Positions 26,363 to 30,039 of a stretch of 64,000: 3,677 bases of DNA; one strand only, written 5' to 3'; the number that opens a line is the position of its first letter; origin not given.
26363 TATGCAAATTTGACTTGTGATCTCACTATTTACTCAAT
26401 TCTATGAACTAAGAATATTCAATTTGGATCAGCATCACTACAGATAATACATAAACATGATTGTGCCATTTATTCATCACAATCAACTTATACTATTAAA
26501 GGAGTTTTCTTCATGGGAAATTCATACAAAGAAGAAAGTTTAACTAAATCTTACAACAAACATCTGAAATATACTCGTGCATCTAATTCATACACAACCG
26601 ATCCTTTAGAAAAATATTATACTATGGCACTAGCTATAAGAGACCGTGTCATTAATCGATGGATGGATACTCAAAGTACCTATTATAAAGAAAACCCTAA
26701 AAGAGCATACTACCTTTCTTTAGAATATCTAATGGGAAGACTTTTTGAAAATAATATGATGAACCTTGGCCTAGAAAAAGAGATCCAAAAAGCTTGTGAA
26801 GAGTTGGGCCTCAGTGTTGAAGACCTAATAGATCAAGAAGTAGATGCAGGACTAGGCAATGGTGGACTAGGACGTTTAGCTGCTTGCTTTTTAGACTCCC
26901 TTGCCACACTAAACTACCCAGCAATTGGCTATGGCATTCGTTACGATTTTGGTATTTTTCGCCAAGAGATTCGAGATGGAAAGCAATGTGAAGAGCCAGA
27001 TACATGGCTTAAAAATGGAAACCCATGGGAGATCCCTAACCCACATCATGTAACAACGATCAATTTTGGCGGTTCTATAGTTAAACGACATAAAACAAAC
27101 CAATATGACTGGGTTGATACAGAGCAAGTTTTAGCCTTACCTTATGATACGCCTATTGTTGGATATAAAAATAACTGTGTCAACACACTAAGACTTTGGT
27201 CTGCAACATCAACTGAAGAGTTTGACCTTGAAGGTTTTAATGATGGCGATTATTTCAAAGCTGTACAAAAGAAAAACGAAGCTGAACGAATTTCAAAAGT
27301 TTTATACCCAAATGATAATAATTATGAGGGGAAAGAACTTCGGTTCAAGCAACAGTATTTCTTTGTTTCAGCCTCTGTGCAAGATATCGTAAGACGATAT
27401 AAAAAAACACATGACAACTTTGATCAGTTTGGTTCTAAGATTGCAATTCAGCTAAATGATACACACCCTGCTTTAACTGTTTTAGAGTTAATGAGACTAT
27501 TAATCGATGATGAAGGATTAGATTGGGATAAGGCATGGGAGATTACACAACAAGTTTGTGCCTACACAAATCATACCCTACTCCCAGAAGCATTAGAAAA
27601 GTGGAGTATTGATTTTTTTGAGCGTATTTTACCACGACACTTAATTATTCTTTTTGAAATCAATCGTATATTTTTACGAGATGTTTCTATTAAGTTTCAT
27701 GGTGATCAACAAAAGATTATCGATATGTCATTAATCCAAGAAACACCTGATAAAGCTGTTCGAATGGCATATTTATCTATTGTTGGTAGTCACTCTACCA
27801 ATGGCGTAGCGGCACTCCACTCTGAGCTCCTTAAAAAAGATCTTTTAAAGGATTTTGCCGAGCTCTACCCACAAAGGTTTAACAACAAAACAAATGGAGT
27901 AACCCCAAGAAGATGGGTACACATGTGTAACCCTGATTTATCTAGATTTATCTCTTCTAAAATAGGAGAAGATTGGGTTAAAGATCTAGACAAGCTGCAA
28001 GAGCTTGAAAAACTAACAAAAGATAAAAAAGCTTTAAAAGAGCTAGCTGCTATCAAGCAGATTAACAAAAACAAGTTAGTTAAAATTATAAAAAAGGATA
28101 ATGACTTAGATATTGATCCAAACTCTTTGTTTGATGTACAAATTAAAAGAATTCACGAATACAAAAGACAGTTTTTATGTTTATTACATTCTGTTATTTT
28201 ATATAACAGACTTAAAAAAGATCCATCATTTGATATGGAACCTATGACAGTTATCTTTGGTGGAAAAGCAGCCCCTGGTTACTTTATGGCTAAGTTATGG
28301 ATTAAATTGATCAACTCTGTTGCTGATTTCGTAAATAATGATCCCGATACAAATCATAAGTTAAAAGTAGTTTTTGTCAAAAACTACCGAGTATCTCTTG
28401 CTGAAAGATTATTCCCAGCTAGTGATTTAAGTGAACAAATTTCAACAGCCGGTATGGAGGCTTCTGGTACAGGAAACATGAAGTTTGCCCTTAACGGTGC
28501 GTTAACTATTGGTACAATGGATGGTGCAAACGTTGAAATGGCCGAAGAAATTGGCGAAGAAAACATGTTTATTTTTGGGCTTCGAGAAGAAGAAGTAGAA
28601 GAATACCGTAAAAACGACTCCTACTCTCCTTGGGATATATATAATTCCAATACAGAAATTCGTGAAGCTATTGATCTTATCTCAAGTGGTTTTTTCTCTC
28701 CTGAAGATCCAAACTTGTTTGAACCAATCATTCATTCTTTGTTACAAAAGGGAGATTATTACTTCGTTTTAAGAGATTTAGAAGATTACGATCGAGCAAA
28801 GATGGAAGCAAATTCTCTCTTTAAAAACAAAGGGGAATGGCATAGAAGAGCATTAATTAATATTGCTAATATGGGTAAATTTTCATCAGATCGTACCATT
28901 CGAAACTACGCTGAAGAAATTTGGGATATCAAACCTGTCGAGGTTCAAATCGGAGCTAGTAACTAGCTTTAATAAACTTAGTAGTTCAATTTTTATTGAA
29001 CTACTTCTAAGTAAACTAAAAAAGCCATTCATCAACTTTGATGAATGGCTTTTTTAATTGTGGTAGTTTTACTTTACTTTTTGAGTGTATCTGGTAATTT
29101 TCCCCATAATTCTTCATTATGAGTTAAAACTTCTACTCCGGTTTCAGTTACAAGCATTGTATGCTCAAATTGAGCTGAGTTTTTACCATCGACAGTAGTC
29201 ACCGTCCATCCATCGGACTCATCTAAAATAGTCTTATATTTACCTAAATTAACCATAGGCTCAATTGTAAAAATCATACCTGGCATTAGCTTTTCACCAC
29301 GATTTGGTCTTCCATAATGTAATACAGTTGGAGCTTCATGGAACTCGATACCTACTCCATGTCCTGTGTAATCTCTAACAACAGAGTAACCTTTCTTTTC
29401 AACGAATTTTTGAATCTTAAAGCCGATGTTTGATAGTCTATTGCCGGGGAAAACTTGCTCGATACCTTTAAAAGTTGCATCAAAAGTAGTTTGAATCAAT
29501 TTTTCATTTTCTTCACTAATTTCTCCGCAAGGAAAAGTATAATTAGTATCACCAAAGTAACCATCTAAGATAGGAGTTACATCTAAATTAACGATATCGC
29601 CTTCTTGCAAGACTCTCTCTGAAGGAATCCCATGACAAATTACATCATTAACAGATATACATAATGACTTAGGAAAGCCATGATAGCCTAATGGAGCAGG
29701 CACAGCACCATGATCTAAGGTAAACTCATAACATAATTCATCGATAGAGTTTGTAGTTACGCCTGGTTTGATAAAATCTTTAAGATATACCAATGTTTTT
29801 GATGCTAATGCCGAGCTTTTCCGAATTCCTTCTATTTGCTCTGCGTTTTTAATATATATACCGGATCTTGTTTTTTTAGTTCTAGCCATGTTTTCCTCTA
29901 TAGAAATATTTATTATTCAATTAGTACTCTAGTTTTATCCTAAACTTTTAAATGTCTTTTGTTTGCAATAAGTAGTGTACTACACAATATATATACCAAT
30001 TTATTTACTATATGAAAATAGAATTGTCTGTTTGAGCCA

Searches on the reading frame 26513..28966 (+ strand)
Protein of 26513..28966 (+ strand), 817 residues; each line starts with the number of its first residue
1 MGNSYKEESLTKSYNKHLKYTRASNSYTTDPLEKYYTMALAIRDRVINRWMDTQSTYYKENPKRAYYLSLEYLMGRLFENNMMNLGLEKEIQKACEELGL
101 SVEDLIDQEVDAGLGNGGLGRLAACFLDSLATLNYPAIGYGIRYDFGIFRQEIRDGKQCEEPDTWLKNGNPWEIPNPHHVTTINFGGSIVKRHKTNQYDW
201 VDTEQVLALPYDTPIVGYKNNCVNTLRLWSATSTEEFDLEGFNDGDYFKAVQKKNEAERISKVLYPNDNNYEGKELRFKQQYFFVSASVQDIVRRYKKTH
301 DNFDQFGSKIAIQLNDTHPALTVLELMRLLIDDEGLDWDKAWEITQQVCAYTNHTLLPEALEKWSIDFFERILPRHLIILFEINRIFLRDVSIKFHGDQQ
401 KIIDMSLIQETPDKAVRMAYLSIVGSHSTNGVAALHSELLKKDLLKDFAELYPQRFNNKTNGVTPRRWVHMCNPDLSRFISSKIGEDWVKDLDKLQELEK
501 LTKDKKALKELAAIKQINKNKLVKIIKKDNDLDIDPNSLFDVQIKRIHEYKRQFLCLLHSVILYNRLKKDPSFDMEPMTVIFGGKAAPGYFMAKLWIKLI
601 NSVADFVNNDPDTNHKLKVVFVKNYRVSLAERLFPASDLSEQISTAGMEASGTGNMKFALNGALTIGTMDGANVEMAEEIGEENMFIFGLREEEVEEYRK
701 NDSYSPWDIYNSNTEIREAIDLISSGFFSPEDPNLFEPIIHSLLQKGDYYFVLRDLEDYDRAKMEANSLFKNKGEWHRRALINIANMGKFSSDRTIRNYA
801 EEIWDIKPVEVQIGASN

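Call 62: search_protein_families(library=pfam, proteins=[window:26513-28966:+], max_evalue=0.0001)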
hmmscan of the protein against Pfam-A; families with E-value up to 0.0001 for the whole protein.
window:26513-28966:+ (817 aa): 1 family
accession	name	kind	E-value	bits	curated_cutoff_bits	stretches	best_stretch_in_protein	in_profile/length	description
PF00343.26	Phosphorylase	-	0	1110.4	27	1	96-806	2-713/713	Carbohydrate phosphorylase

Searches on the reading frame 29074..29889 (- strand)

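Call 62: search_protein_families(library=pfam, proteins=[window:29074-29889:-], max_evalue=0.0001)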
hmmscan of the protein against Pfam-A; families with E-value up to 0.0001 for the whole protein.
window:29074-29889:- (271 aa): 1 family
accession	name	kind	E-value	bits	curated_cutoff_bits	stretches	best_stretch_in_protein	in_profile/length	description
PF00557.29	Peptidase_M24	-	8.5e-54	182.9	23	1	20-249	1-208/208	Metallopeptidase family M24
